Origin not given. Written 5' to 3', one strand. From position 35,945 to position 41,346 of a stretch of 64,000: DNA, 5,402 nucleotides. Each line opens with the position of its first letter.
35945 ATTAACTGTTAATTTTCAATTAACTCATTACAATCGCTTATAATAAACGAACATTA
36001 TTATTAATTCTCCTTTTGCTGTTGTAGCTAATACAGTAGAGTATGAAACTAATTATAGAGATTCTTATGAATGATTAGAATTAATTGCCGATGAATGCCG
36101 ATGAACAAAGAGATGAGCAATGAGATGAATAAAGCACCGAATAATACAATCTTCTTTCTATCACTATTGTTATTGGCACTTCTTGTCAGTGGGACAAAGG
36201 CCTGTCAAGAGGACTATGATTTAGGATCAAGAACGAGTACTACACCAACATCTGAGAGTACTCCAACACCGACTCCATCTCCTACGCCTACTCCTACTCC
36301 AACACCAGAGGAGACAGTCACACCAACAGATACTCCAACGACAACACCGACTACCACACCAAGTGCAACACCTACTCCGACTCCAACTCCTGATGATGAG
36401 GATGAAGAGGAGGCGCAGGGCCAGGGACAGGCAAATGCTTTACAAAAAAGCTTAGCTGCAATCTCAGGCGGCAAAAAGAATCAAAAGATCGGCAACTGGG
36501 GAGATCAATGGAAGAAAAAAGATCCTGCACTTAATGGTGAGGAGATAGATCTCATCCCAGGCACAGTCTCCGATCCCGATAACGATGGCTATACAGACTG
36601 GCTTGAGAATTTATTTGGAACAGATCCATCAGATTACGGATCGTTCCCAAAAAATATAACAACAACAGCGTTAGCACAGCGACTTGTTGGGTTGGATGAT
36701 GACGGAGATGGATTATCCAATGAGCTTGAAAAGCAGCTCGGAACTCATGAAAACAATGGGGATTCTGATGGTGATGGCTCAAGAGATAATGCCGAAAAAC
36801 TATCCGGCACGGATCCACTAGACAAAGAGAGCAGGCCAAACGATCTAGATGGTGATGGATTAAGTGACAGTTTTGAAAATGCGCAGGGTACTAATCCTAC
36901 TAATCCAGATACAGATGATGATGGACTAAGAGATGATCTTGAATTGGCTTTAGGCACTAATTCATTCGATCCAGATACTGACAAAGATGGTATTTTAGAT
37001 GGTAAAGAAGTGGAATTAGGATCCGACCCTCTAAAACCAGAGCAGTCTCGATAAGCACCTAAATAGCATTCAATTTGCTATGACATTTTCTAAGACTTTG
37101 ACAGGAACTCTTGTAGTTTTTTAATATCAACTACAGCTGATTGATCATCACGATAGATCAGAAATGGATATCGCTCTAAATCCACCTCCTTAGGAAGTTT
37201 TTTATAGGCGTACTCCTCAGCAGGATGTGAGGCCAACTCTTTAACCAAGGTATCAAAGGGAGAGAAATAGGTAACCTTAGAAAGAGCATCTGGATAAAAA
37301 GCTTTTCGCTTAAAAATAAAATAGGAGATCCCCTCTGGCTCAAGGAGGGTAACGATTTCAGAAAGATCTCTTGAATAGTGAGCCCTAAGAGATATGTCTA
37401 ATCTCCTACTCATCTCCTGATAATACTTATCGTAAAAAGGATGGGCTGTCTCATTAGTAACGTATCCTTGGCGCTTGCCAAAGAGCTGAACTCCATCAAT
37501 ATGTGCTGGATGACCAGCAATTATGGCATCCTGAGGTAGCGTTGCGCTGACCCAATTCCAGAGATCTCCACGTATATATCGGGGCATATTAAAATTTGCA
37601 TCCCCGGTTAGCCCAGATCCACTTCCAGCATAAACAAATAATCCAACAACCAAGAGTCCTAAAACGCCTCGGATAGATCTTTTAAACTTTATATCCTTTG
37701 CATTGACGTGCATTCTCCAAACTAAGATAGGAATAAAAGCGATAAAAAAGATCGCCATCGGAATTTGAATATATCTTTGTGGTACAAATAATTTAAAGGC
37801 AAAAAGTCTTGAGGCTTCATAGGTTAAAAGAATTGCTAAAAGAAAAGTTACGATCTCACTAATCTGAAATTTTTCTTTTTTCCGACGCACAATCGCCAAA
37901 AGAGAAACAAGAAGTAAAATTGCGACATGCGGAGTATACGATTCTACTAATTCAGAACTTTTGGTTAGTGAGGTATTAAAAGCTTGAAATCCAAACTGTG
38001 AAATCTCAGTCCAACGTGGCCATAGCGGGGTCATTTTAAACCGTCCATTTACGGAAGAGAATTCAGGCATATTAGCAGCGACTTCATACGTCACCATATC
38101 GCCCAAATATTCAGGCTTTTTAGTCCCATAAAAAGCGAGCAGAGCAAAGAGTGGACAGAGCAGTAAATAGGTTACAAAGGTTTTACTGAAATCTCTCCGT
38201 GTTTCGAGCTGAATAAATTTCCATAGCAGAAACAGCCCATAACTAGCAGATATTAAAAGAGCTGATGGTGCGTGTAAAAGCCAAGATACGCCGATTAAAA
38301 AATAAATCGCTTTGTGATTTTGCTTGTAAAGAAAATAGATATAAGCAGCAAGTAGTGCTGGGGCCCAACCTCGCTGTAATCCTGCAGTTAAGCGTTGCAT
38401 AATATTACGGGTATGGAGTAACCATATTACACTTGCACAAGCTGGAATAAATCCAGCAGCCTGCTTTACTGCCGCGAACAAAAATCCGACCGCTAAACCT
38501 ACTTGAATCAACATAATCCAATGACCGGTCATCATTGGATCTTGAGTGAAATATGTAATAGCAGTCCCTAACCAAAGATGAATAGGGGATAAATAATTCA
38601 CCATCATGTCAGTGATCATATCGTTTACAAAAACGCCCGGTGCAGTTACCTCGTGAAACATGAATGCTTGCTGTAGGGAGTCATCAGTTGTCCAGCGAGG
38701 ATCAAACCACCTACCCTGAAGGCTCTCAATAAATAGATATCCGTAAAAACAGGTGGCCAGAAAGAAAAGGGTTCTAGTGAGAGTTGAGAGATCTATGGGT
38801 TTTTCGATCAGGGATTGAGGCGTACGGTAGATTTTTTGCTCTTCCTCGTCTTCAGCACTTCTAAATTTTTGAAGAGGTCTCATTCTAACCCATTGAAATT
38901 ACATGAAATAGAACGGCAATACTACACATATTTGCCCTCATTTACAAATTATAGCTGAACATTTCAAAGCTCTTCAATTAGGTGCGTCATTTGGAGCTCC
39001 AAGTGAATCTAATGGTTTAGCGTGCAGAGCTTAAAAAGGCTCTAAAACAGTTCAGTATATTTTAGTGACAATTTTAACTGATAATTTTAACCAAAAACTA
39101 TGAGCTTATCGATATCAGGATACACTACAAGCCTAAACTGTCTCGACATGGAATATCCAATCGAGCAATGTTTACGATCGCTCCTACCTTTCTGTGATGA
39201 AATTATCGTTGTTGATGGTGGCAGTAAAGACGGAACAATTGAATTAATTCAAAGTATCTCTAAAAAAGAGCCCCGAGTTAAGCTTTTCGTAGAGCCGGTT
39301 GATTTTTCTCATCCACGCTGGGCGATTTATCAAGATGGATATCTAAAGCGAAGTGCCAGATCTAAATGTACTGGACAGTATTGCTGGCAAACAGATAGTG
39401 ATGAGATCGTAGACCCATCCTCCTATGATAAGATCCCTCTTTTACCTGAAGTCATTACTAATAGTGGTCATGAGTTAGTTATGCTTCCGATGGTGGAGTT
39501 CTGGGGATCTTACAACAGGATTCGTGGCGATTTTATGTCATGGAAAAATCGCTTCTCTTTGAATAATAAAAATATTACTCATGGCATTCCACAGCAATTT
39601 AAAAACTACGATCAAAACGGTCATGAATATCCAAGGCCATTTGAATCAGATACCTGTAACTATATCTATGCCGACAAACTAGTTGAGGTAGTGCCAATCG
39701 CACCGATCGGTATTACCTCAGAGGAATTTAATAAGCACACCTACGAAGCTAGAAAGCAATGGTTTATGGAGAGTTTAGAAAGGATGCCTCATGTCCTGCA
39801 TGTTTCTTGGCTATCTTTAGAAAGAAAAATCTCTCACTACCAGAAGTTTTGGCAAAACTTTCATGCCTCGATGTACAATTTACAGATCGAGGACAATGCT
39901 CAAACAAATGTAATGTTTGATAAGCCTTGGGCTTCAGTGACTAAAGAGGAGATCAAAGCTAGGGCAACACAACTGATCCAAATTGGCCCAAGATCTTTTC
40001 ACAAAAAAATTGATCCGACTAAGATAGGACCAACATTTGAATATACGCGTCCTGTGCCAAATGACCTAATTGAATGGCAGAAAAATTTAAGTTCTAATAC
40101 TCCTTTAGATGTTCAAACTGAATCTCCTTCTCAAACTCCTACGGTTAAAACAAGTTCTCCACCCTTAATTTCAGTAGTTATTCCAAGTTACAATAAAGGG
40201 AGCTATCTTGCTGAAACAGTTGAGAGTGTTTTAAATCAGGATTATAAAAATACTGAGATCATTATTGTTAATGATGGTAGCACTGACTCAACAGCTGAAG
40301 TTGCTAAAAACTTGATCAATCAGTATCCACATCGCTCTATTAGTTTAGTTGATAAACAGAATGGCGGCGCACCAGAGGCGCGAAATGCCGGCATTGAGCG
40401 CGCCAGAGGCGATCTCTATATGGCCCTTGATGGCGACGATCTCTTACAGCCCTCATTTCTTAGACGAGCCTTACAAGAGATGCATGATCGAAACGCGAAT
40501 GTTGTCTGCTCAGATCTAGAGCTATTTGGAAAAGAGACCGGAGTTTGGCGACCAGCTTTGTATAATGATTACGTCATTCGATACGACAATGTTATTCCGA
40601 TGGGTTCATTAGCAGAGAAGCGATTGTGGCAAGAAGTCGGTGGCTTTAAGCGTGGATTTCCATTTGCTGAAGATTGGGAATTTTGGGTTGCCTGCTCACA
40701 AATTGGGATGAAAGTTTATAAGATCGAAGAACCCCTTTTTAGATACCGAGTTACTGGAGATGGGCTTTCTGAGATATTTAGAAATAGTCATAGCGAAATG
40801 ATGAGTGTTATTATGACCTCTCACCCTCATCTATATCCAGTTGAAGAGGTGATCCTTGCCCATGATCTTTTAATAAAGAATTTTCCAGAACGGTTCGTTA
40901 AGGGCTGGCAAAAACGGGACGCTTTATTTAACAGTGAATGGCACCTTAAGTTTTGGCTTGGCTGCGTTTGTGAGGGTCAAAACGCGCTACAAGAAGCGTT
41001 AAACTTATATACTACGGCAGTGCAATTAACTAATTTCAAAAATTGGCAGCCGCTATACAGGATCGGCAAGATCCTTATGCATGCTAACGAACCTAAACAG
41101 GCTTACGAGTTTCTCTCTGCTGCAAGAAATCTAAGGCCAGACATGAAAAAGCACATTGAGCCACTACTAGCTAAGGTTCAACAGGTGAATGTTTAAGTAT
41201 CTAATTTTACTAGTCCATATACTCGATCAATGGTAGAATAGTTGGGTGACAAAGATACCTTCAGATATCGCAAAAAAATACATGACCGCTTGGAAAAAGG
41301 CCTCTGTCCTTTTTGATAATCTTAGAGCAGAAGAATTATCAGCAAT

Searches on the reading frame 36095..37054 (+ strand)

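Call 82: search_protein_families(library=pfam, proteins=[window:36095-37054:+], max_evalue=0.01)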
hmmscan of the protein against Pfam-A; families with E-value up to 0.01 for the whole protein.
window:36095-37054:+ (319 aa): 2 families
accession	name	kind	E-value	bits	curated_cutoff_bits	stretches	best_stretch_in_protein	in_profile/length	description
PF18884.5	TSP3_bac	-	4.4e-29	100.4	25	5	250-271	1-22/22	Bacterial TSP3 repeat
PF05887.16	Trypan_PARP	-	0.0035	17.8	100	1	47-106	49-112/134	Procyclic acidic repetitive protein (PARP)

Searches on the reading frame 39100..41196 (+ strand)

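Call 3: search_protein_families(library=pfam, proteins=[window:39100-41196:+], max_evalue=0.1)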
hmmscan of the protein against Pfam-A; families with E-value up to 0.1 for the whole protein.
window:39100-41196:+ (698 aa): 8 families
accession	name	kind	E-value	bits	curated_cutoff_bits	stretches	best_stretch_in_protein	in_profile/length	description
PF00535.33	Glycos_transf_2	-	1.5e-45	155.6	23.3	2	358-487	1-129/168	Glycosyl transferase family 2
PF13641.12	Glyco_tranf_2_3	-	7.4e-25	88.7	27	1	354-546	1-208/230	Glycosyltransferase like family 2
PF10111.15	Glyco_tranf_2_2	-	5.6e-17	62.6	27.3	1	358-530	1-197/276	Glycosyltransferase like family 2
PF13704.12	Glyco_tranf_2_4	-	1e-10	42.4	27.5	2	21-106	7-86/98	Glycosyl transferase family 2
PF07719.23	TPR_2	-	8.2e-06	26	27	0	618-643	5-30/34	Tetratricopeptide repeat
PF13632.12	Glyco_trans_2_3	-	0.00043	20.6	27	1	443-549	5-123/198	Glycosyl transferase family group 2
PF00515.34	TPR_1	-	0.0016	18.6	27.8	0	652-681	4-33/34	Tetratricopeptide repeat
PF14559.12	TPR_19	-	0.0019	18.9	25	1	627-681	4-57/68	Tetratricopeptide repeat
